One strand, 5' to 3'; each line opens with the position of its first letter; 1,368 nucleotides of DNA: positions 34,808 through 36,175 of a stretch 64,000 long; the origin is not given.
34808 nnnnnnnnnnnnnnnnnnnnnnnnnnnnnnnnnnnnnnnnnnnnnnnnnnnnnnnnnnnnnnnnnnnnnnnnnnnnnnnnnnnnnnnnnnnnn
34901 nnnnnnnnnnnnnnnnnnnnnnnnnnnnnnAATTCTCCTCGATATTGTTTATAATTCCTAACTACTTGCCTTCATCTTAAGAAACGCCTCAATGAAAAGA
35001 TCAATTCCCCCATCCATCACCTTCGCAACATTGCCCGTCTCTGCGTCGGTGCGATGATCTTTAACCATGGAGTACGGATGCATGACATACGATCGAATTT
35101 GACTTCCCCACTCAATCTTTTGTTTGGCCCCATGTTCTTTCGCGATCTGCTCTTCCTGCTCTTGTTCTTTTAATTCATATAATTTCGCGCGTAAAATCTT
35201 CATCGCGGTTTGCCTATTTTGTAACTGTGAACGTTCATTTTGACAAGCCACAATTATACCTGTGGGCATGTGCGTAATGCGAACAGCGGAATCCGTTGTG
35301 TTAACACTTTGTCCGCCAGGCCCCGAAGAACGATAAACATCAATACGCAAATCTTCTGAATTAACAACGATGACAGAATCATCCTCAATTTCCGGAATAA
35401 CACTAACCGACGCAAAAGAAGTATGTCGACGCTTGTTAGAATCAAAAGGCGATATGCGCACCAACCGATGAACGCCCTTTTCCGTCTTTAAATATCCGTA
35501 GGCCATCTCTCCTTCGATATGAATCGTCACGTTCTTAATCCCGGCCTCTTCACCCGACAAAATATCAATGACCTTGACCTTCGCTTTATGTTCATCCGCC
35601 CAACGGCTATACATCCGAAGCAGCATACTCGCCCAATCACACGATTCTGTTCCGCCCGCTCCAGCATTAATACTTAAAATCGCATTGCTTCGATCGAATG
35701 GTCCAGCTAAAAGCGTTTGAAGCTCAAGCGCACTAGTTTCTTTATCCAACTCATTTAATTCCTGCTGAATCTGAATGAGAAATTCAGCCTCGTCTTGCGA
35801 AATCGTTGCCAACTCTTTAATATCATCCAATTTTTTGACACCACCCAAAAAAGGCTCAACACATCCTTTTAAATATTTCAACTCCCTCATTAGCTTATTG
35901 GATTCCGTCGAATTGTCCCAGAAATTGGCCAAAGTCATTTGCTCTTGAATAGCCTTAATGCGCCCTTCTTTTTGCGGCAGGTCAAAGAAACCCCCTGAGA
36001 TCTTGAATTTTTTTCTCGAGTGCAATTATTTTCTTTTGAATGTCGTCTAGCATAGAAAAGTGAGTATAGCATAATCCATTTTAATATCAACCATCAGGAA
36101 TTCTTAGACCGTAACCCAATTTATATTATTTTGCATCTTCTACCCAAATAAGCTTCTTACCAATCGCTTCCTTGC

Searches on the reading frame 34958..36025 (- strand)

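Call 14: search_protein_families(library=pfam, proteins=[window:34958-36025:-])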
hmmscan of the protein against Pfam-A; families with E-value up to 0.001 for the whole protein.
window:34958-36025:- (355 aa): 2 families
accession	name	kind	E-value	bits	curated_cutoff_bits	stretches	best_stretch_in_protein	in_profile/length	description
PF03462.23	PCRF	-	2.1e-57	194.5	24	1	21-207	3-194/194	PCRF domain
PF00472.26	RF-1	-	1.5e-44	151.1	35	1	219-325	5-116/116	RF-1 domain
